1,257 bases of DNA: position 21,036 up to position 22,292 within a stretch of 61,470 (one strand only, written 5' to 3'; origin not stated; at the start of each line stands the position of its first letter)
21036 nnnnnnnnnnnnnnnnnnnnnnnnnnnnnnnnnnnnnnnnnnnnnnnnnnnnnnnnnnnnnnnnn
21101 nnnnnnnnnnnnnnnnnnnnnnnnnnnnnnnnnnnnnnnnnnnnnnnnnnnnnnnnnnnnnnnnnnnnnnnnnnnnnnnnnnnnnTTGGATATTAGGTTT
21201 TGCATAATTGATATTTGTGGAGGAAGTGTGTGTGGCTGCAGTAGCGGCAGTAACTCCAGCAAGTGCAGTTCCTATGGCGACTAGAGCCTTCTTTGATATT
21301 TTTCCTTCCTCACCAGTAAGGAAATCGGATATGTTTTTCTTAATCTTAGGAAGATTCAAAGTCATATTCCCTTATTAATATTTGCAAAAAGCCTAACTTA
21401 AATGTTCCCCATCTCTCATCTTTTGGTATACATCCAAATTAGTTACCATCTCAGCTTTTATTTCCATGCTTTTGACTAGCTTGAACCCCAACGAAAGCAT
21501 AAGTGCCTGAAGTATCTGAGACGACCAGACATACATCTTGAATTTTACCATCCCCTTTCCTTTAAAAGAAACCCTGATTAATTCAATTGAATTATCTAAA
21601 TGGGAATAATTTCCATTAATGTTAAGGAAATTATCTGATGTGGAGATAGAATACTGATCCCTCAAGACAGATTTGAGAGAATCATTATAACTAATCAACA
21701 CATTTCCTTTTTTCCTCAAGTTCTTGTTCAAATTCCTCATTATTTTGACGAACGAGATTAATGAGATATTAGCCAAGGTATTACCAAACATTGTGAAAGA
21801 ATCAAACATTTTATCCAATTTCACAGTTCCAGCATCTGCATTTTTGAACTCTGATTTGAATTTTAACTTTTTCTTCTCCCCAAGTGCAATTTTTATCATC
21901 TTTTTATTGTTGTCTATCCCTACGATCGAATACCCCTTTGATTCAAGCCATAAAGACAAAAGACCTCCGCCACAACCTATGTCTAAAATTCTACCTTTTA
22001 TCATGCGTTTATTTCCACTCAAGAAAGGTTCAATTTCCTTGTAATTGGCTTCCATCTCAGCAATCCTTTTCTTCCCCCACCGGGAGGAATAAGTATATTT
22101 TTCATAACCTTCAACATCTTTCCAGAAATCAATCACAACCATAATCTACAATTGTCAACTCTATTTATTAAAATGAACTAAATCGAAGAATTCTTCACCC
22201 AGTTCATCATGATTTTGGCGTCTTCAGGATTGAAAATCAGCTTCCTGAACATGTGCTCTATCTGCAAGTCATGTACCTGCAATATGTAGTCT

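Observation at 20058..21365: Radical-SAM peptide precursor with two tandem self-cleaving Hint domains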

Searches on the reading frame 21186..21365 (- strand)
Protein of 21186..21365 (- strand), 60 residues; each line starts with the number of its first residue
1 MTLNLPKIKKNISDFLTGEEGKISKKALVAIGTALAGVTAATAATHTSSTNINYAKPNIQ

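Call 40: search_protein_representatives(alignment_id=A1)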
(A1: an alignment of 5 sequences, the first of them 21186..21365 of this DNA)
Query: 5 sequences, 60 profile positions. Proteins with E-value up to 0.001 (for the whole library): 478; up to 1e-10: 25; up to 1e-30: 0. The best 150 are listed.
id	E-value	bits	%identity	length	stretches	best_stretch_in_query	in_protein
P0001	2.0e-30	120.5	-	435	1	1-60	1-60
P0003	3.6e-30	119.6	-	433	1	1-60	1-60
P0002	5.6e-30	119.0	-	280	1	1-60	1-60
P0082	6.5e-27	109.2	-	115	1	1-60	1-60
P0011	1.0e-21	92.6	-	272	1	3-56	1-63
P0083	1.7e-15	72.7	-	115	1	3-59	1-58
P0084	2.0e-15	72.4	-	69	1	1-55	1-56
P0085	5.8e-14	67.7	-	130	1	3-59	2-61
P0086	3.4e-13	65.3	-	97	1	1-56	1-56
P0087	4.1e-13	65.0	-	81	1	7-59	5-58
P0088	5.8e-13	64.5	-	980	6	20-50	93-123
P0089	6.9e-13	64.3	-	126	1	3-59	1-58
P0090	1.5e-12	63.2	-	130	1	4-55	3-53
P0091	3.1e-12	62.2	-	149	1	1-49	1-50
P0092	5.1e-12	61.5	-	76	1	1-46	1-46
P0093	7.4e-12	61.0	-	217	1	5-57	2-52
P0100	7.3e-11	57.8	-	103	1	1-57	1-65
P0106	3.1e-10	55.8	-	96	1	4-50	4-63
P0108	3.9e-10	55.5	-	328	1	3-44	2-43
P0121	2.6e-09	52.8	-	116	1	4-54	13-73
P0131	5.8e-09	51.7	-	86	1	4-51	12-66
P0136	8.2e-09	51.2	-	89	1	4-49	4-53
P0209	2.1e-07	46.7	-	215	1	5-44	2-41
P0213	2.3e-07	46.6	-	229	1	5-37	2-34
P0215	2.3e-07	46.6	-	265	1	4-45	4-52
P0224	3.7e-07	46.0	-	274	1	3-48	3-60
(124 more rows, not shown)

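Call 45: find_encoding_contigs(protein=P0108, flank=7000, max_places=2)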
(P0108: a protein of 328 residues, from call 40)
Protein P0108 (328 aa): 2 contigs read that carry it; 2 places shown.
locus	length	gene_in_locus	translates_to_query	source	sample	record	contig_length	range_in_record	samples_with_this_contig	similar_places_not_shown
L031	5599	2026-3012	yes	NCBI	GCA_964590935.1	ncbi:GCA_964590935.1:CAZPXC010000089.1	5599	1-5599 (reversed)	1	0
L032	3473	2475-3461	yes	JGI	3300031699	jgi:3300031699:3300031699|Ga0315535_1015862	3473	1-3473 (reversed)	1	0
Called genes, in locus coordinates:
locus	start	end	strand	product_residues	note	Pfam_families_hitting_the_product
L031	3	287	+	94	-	?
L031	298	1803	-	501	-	PF00795:CN_hydrolase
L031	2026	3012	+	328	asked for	PF01079:Hint (faint), PF05203:Hom_end_hint (weak), PF08517:AXH, PF07591:PT-HINT (weak), PF14890:Intein_splicing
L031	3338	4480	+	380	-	PF13439:Glyco_transf_4 (weak), PF13579:Glyco_trans_4_4 (weak), PF00534:Glycos_transf_1, PF13692:Glyco_trans_1_4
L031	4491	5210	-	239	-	-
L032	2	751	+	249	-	?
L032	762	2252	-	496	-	PF00795:CN_hydrolase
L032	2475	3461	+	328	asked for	PF01079:Hint (faint), PF05203:Hom_end_hint (weak), PF08517:AXH, PF07591:PT-HINT (weak), PF14890:Intein_splicing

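Call 46: find_encoding_contigs(protein=P0215, flank=7000, max_places=2)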
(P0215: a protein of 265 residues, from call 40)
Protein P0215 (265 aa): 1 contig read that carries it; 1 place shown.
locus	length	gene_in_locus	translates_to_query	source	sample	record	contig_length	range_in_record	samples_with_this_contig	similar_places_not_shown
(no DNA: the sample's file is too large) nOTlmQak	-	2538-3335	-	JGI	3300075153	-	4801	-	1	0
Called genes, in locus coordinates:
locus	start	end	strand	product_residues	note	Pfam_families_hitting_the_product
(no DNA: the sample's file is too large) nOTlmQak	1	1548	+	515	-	?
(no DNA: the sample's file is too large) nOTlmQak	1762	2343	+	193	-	PF14066:DUF4256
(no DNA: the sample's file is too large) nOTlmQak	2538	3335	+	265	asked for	PF07591:PT-HINT (faint)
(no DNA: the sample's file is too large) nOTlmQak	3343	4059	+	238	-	-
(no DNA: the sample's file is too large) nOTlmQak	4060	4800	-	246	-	?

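Call 47: find_encoding_contigs(protein=P0224, flank=7000, max_places=2)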
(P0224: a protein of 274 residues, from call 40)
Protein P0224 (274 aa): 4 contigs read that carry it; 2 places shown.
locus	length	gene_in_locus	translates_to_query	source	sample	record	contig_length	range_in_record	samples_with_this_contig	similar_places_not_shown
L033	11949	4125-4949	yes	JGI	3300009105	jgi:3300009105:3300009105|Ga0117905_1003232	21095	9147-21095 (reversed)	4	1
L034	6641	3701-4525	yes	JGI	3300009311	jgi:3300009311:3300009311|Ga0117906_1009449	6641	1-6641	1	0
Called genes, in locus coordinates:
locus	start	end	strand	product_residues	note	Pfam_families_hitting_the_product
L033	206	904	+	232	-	PF00215:OMPdecase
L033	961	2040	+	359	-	PF06819:Arc_PepC (weak)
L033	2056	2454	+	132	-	PF27806:HxsD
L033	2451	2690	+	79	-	-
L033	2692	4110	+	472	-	PF13353:Fer4_12, PF04055:Radical_SAM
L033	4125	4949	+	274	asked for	PF14890:Intein_splicing (faint)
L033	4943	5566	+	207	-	-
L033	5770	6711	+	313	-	PF04055:Radical_SAM (weak)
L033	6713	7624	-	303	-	PF19156:DUF5838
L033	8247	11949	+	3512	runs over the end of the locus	PF09136:Glucodextran_B (faint), PF13750:Big_3_3 (faint), PF15418:DUF4625 (faint), PF17957:Big_7 (faint), PF19077:Big_13 (faint), PF07705:CARDB (faint), PF05922:Inhibitor_I9 (faint), PF00082:Peptidase_S8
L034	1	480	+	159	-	?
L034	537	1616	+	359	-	PF06819:Arc_PepC (faint)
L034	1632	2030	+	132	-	PF27806:HxsD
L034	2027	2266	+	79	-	-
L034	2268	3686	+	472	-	PF13353:Fer4_12, PF04055:Radical_SAM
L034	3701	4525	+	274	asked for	PF14890:Intein_splicing (faint)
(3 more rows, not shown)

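Call 66: search_protein_families(library=ncbifam, proteins=[P0082, P0087, P0100, P0106, P0121, P0131, P0136, P0215, P0224], max_evalue=0.01)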
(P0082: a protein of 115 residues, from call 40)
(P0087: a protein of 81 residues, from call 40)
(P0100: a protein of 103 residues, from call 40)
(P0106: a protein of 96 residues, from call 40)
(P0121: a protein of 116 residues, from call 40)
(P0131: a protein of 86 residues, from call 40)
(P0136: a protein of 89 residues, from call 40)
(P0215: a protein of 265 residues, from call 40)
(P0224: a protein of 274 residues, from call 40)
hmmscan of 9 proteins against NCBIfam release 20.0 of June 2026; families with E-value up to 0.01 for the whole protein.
P0082 (115 aa): 1 family
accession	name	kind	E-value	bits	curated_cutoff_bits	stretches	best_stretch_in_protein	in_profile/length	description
NF038309.1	HisXaaSer_A3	equivalog_domain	1.1e-06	28.3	65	1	5-72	2-62/81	His-Xaa-Ser repeat protein HxsA3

P0087 (81 aa): 1 family
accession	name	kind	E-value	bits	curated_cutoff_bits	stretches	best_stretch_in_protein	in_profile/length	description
NF038309.1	HisXaaSer_A3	equivalog_domain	4e-08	32.9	65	1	5-78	4-78/81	His-Xaa-Ser repeat protein HxsA3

P0100 (103 aa): 2 families
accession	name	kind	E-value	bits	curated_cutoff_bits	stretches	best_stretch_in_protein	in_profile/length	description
NF038313.3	HisXaaSer_A4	exception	4e-12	46.9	55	1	4-101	1-88/93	His-Xaa-Ser repeat protein HxsA4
NF038309.1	HisXaaSer_A3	equivalog_domain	1.6e-07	31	65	1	5-36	2-33/81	His-Xaa-Ser repeat protein HxsA3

P0106 (96 aa): 2 families
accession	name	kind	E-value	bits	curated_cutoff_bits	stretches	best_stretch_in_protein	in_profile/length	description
NF038309.1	HisXaaSer_A3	equivalog_domain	5.1e-15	55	65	1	5-73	2-69/81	His-Xaa-Ser repeat protein HxsA3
NF038313.3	HisXaaSer_A4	exception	0.002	19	55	1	5-71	2-75/93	His-Xaa-Ser repeat protein HxsA4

P0121 (116 aa): 2 families
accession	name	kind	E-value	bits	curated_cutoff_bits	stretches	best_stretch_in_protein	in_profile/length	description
NF038313.3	HisXaaSer_A4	exception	4.5e-10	40.3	55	1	13-112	1-86/93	His-Xaa-Ser repeat protein HxsA4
NF038309.1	HisXaaSer_A3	equivalog_domain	2.8e-09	36.7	65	1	14-83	2-72/81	His-Xaa-Ser repeat protein HxsA3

P0131 (86 aa): 2 families
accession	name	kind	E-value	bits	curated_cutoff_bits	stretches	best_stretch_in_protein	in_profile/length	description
NF038309.1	HisXaaSer_A3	equivalog_domain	1.5e-10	40.7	65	1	13-85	2-72/81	His-Xaa-Ser repeat protein HxsA3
NF038313.3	HisXaaSer_A4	exception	4.8e-07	30.6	55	1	13-85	2-74/93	His-Xaa-Ser repeat protein HxsA4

P0136 (89 aa): 3 families
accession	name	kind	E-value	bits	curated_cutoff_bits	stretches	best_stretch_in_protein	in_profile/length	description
NF038313.3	HisXaaSer_A4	exception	1.6e-11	44.9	55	1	5-87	2-83/93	His-Xaa-Ser repeat protein HxsA4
NF038309.1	HisXaaSer_A3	equivalog_domain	1.8e-11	43.6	65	1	5-87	2-78/81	His-Xaa-Ser repeat protein HxsA3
NF009553.0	PRK12997.1-5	subfamily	0.0078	15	423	1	24-78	144-198/426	PTS sugar transporter subunit IIC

P0215 (265 aa): 2 families
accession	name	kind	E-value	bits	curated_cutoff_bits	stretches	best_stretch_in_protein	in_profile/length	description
TIGR01443.1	intein_Cterm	domain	0.00055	20.1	15.6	1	244-260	6-23/24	intein C-terminal splicing region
NF038309.1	HisXaaSer_A3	equivalog_domain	0.0049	16.6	65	0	5-104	2-80/81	His-Xaa-Ser repeat protein HxsA3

P0224 (274 aa): 3 families
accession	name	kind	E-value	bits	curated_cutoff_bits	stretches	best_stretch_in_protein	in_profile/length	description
NF038309.1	HisXaaSer_A3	equivalog_domain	1.2e-07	31.5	65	1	5-63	2-61/81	His-Xaa-Ser repeat protein HxsA3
TIGR01445.1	intein_Nterm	domain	6.8e-06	27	24.5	1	118-186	1-81/83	intein N-terminal splicing region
NF038162.1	RtcB_rel_intein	exception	0.0004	18.5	1150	0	118-191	95-174/961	intein-containing RtcB family protein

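Call 70: search_protein_families(library=pfam, proteins=[P0093, P0108, P0209, P0213, P0215, P0224, P0082], max_evalue=0.01)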
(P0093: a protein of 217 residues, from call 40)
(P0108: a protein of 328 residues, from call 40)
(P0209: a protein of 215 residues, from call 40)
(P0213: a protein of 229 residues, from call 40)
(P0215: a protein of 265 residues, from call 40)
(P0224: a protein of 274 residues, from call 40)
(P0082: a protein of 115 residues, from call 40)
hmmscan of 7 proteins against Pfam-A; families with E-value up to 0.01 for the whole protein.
P0093 (217 aa): 4 families
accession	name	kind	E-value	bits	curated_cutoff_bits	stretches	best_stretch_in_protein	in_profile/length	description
PF07591.16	PT-HINT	-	1.1e-17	65.1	27.7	1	97-213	7-136/137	Pretoxin HINT domain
PF14890.11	Intein_splicing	-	9.3e-08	32.5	35.8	1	174-213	117-155/155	Intein splicing domain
PF14623.11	Vint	-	1.8e-05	25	27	1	84-159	2-71/166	Hint-domain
PF05203.21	Hom_end_hint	-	0.0025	18.3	32.1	1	84-114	1-31/228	Hom_end-associated Hint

P0108 (328 aa): 6 families
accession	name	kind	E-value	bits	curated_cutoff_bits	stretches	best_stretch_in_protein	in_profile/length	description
PF14890.11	Intein_splicing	-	1.4e-09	38.4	35.8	1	75-217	1-155/155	Intein splicing domain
PF07591.16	PT-HINT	-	1.4e-08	35.5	27.7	1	82-218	8-130/137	Pretoxin HINT domain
PF08517.17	AXH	-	1.6e-07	32.3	33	1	69-171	1-108/116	Ataxin-1 and HBP1 module (AXH)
PF05203.21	Hom_end_hint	-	1.2e-06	29.1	32.1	1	68-98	1-31/228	Hom_end-associated Hint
PF01079.26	Hint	-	9.5e-06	25.8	29.7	1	67-141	12-88/213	Hint module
PF13403.11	Hint_2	-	0.00013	22.8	28.4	0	67-99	1-32/147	Hint domain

P0209 (215 aa): 3 families
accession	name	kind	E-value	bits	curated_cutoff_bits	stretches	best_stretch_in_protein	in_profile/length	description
PF13290.12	CHB_HEX_C_1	-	4.2e-05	23.8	22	1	150-205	9-67/67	Chitobiase/beta-hexosaminidase C-terminal domain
PF13287.12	Fn3_assoc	-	0.00054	20.5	23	1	155-207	3-58/59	Fn3 associated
PF16347.10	SGSH_C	-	0.00065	20.3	29.3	1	69-104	114-149/154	N-sulphoglucosamine sulphohydrolase, C-terminal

P0213 (229 aa): 3 families
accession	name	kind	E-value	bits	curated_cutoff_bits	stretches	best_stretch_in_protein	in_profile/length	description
PF14890.11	Intein_splicing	-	0.0002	21.7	35.8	1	85-167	3-92/155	Intein splicing domain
PF01079.26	Hint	-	0.00033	20.7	29.7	1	73-170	9-111/213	Hint module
PF14623.11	Vint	-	0.00044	20.5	27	0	77-149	2-68/166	Hint-domain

P0215 (265 aa): 4 families
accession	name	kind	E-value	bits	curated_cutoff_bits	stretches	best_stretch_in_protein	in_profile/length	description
PF07591.16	PT-HINT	-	1.3e-07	32.4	27.7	1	118-260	1-136/137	Pretoxin HINT domain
PF13403.11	Hint_2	-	2.7e-05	25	28.4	1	111-143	1-33/147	Hint domain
PF14890.11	Intein_splicing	-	0.00024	21.4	35.8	1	128-260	12-155/155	Intein splicing domain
PF01079.26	Hint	-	0.0011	19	29.7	1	102-153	3-54/213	Hint module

P0224 (274 aa): 3 families
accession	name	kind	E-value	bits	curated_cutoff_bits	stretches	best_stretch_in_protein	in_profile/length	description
PF14890.11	Intein_splicing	-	5.1e-06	26.8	35.8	1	127-267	3-155/155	Intein splicing domain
PF01079.26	Hint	-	0.0042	17.1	29.7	1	108-267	3-159/213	Hint module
PF14623.11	Vint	-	0.0046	17.2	27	0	118-190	2-68/166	Hint-domain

P0082 (115 aa): 0 families

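Call 72: find_encoding_contigs(protein=P0082, flank=7000, max_places=3)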
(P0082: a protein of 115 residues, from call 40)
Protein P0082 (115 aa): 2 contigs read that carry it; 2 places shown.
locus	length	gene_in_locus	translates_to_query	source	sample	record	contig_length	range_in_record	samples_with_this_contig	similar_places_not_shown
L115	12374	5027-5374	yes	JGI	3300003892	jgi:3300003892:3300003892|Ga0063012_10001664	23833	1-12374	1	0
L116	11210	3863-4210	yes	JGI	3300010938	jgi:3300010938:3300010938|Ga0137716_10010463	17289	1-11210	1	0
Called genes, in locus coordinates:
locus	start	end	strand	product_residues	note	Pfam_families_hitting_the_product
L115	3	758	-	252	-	?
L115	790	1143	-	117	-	-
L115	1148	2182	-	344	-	PF01478:Peptidase_A24 (weak)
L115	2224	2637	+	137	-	PF27806:HxsD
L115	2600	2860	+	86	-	-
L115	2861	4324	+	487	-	PF04055:Radical_SAM, PF13353:Fer4_12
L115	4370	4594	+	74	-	-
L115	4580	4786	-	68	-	-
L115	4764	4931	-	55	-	-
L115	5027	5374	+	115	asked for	-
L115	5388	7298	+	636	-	PF04055:Radical_SAM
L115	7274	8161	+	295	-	-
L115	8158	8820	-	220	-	-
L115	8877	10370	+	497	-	PF04055:Radical_SAM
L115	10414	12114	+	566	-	PF07678:TED_complement (faint), PF13249:SQHop_cyclase_N (faint), PF13243:SQHop_cyclase_C (faint), PF00432:Prenyltrans (weak), PF05817:Ribophorin_II (weak), PF00432:Prenyltrans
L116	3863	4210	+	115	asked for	-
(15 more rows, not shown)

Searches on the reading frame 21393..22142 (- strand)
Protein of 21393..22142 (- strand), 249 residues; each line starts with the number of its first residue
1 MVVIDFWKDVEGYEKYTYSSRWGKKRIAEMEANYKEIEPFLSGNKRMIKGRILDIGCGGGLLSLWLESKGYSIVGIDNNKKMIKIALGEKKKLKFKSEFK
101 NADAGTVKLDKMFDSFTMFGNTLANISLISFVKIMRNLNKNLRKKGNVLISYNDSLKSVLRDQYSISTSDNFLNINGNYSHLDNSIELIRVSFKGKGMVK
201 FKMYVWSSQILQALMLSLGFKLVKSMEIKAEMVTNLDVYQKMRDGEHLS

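Call 3: search_protein_families(library=pfam, proteins=[window:21393-22142:-], max_evalue=0.01)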
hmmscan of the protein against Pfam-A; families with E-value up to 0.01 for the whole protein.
window:21393-22142:- (249 aa): 12 families
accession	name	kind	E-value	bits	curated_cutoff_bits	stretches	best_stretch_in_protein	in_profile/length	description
PF13847.12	Methyltransf_31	-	2.6e-13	50.3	27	1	51-164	6-120/145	Methyltransferase domain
PF13649.12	Methyltransf_25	-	2.3e-12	47.9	27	1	52-146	1-97/97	Methyltransferase domain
PF08241.18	Methyltransf_11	-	3.3e-10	40.9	21.2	1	53-149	1-94/95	Methyltransferase domain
PF13489.12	Methyltransf_23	-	6.3e-10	39.5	27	1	49-223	23-162/164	Methyltransferase domain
PF03848.20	TehB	-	8.6e-07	29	20.4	1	45-150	27-132/193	Tellurite resistance protein TehB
PF08242.18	Methyltransf_12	-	2.8e-06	28.4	30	1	53-146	1-96/98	Methyltransferase domain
PF05175.20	MTS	-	1.8e-05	24.9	23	1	48-116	31-102/170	Methyltransferase small domain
PF13679.12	Methyltransf_32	-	2.2e-05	24.9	27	1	33-106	9-89/143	Methyltransferase domain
PF05724.17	TPMT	-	5.2e-05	23.5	26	1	20-165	8-150/218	Thiopurine S-methyltransferase (TPMT)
PF06325.19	PrmA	-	0.0019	18.2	22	1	51-151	164-259/296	Ribosomal protein L11 methyltransferase (PrmA)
PF07021.18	MetW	-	0.0022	18.1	21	1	50-87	15-53/193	Methionine biosynthesis protein MetW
PF07757.19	AdoMet_MTase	-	0.0075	16.9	27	0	52-82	65-95/115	Predicted AdoMet-dependent methyltransferase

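Call 4: search_protein_families(library=ncbifam, proteins=[window:21393-22142:-], max_evalue=0.01)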
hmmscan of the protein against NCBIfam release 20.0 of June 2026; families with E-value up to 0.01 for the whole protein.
window:21393-22142:- (249 aa): 27 families (the best 25 are shown)
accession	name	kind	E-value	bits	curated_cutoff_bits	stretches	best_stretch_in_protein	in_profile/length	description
TIGR01983.1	UbiG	equivalog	3.6e-13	49.4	102.95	1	39-160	45-162/228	bifunctional 2-polyprenyl-6-hydroxyphenol methylase/3-demethylubiquinol 3-O-methyltransferase UbiG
NF043040.1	corrin_prot_MT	hypoth_equivalog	9.4e-12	44.8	180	1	49-150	42-147/216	corrinoid protein-associated methyltransferase CpaM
NF051855.1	GlySarMtaseBact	equivalog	6.8e-10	39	350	1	36-226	41-235/259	glycine/sarcosine N-methyltransferase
NF008992.0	PRK12335.1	equivalog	1.3e-09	37.6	303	1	44-150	118-223/289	SAM-dependent methyltransferase TehB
NF041820.1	daptide_MTase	equivalog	9.1e-09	35.1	175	1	35-159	24-151/243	daptide-type RiPP biosynthesis methyltransferase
TIGR01934.1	MenG_MenH_UbiE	subfamily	2.5e-08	33.5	158.35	1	49-151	40-142/223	ubiquinone/menaquinone biosynthesis methyltransferase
TIGR02021.1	BchM-ChlM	equivalog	4e-08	32.9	158.9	1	48-116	53-122/218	magnesium protoporphyrin IX methyltransferase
NF008405.0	PRK11207.1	equivalog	6.9e-08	32.2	218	1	44-146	26-128/198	tellurite resistance methyltransferase TehB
NF045667.1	MTase_DVU1556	equivalog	2.9e-06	26.9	155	1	49-94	23-69/213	DVU_1556 family methyltransferase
TIGR00477.1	tehB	equivalog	4.4e-06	26.2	219.5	1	47-146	72-170/238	tellurite resistance methyltransferase TehB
NF011529.0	PRK14968.1-3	equivalog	5.2e-06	26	162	1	49-94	35-80/198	putative methyltransferase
TIGR02072.1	BioC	equivalog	2.8e-05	24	184.95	1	46-151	32-133/244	malonyl-ACP O-methyltransferase BioC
NF047649.1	MTase_UXPK_star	exception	3e-05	23.2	460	1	50-204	79-234/283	methyltransferase/UXPK-star double selenoprotein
NF001786.0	PRK00517.2-4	equivalog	3.5e-05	23.1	327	1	49-151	144-239/277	50S ribosomal protein L11 methyltransferase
NF001785.0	PRK00517.2-2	equivalog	4.1e-05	22.9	188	1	49-151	146-244/282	50S ribosomal protein L11 methyltransferase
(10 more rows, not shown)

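Call 78: search_protein_families(library=padloc, proteins=[window:21393-22142:-], max_evalue=0.001)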
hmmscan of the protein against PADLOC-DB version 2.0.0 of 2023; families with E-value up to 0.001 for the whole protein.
window:21393-22142:- (249 aa): 1 family
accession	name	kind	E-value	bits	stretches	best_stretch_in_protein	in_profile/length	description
PDLC04134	mad2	-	7e-11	39.6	1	50-155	293-399/492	mads_2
